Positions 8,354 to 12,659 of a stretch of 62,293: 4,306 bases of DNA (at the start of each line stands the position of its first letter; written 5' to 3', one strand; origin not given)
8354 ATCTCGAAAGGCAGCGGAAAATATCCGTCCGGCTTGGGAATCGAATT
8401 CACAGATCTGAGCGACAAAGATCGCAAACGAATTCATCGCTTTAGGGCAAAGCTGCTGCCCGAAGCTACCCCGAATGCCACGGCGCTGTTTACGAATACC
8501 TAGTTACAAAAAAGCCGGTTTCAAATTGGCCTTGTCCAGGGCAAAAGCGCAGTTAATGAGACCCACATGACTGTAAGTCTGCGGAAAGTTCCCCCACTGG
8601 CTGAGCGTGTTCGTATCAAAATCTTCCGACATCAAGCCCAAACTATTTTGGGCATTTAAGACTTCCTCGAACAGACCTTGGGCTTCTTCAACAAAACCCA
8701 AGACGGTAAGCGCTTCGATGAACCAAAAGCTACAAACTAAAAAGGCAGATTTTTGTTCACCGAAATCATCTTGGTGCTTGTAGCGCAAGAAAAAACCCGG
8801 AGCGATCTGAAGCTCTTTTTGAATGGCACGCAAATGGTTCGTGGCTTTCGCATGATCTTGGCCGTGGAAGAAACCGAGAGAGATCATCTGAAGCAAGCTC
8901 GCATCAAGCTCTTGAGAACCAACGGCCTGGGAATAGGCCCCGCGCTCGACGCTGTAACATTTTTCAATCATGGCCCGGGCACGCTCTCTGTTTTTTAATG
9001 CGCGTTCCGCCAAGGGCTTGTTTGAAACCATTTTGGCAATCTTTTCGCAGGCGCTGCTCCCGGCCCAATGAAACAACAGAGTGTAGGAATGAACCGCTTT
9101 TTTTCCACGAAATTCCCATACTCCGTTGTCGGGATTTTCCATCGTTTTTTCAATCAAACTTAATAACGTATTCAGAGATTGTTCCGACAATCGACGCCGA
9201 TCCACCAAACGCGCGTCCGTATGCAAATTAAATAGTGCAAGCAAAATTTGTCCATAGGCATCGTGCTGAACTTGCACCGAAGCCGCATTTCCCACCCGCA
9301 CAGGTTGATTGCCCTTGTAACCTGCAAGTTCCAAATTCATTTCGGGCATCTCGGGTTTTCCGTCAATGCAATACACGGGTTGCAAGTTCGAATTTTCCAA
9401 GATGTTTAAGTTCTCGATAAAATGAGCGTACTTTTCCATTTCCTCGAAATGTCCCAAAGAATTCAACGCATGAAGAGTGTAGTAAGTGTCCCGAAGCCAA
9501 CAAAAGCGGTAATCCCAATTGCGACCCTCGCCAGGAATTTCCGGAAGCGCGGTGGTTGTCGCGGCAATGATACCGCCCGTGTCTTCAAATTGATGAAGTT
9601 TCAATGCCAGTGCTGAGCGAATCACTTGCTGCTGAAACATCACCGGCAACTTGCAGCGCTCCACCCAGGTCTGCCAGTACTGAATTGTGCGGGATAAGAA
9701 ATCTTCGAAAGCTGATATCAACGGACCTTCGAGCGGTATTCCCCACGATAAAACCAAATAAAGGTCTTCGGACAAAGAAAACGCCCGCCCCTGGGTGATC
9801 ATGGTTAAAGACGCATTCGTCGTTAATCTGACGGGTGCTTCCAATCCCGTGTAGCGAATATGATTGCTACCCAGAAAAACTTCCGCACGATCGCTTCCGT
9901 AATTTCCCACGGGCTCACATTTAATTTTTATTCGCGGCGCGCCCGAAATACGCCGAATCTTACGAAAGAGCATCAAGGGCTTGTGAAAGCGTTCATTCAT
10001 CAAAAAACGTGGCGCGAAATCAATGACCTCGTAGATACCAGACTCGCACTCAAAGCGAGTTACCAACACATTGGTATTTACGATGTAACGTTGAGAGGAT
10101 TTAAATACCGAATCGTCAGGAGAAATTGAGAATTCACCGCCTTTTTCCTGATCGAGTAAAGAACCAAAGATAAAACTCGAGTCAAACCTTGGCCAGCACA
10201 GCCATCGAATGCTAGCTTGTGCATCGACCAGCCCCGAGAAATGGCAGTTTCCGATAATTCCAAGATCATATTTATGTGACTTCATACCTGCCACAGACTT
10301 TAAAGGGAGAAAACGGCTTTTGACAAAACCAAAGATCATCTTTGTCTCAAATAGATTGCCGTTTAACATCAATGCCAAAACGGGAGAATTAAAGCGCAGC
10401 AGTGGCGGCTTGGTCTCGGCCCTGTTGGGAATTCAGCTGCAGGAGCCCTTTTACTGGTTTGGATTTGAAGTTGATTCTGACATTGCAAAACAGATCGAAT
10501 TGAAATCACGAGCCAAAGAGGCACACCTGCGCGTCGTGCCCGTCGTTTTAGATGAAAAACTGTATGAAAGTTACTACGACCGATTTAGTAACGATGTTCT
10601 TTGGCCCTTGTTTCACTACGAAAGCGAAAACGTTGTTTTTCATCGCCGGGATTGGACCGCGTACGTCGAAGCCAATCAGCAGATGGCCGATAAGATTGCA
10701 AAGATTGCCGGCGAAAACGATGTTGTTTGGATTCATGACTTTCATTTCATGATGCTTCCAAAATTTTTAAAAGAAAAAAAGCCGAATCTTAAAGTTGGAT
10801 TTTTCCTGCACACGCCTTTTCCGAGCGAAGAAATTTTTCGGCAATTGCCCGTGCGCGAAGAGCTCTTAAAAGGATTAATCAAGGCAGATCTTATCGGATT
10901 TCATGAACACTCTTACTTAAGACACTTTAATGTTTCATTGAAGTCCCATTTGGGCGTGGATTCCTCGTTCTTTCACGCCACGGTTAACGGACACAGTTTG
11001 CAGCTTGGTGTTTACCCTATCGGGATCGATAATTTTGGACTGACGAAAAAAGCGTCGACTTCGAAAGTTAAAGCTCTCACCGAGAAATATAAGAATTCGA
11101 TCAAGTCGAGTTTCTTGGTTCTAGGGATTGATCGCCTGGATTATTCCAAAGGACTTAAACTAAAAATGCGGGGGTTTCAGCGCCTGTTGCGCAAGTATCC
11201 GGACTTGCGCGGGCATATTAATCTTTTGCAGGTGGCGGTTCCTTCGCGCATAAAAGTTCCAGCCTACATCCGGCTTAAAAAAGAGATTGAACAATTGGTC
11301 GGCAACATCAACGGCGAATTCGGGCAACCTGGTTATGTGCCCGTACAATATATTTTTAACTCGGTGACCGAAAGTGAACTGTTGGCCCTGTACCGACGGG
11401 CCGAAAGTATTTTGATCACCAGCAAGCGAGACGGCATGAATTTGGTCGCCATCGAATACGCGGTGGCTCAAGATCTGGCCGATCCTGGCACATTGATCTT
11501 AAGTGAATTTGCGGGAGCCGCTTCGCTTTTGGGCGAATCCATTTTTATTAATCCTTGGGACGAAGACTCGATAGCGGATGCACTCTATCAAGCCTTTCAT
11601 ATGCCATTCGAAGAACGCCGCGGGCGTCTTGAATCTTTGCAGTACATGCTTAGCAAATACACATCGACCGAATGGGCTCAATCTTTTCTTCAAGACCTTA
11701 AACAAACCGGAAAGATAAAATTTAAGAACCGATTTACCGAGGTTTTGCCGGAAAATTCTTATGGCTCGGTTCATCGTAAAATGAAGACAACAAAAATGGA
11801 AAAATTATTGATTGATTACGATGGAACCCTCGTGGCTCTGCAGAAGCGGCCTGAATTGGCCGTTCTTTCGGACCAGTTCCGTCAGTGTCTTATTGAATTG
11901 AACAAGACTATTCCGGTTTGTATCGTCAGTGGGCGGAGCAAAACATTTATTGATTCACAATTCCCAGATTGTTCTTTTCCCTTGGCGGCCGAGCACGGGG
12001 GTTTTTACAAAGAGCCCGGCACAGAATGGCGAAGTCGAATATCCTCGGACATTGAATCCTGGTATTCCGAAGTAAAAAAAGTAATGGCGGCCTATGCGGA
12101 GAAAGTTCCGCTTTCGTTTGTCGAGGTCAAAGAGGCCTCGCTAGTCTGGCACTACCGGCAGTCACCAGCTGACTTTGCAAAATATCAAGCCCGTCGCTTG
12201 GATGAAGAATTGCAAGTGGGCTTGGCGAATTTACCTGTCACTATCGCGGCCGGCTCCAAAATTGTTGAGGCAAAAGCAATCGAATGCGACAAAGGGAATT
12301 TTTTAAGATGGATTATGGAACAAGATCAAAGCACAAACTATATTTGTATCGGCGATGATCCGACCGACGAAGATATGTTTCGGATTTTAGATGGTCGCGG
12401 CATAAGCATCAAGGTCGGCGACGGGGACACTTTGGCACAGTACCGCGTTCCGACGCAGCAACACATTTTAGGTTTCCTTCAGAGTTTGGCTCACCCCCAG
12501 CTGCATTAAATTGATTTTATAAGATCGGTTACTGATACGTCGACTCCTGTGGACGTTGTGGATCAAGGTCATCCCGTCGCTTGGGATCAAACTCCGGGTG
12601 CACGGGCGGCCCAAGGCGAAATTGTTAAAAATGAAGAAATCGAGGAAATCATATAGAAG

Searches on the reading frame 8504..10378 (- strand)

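Call 42: search_protein_families(library=pfam, proteins=[window:8504-10378:-], max_evalue=0.00001)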
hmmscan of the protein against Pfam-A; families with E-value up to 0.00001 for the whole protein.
window:8504-10378:- (624 aa): 2 families
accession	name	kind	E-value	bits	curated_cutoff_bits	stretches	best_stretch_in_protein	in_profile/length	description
PF00723.27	Glyco_hydro_15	-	1.3e-45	156.5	22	1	249-611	4-426/427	Glycosyl hydrolases family 15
PF19291.4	TREH_N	-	2.2e-16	60.2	23.1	1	40-188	19-156/211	Trehalase-like, N-terminal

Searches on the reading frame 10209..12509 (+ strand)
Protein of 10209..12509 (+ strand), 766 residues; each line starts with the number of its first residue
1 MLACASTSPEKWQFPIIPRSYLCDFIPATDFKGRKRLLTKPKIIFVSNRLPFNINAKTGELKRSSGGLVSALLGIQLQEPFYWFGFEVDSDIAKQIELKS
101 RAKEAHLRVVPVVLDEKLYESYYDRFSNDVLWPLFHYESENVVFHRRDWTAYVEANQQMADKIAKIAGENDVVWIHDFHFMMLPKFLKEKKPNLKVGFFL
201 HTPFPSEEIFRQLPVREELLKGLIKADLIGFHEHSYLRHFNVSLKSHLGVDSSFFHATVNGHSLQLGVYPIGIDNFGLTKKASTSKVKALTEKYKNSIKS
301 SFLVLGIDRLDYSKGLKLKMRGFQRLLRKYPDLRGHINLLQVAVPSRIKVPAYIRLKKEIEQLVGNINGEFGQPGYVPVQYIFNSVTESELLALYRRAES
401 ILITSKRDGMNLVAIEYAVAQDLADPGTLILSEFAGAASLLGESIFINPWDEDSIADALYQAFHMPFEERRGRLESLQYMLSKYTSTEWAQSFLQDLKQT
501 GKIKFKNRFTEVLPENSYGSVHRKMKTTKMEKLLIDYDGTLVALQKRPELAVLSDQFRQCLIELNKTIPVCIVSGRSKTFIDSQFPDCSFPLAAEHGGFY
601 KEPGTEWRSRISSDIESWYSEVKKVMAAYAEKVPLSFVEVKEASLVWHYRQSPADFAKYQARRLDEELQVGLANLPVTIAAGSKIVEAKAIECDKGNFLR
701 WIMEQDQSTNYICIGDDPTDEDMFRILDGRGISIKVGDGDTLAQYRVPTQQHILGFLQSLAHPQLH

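Call 42: search_protein_families(library=pfam, proteins=[window:10209-12509:+], max_evalue=0.00001)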
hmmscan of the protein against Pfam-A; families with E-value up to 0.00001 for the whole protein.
window:10209-12509:+ (766 aa): 2 families
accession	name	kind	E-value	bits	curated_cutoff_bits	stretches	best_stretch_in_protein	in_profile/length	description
PF00982.27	Glyco_transf_20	-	5.3e-143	477.6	32.5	1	42-499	2-473/473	Glycosyltransferase family 20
PF02358.22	Trehalose_PPase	-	7.5e-42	143.5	27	1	534-736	1-215/235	Trehalose-phosphatase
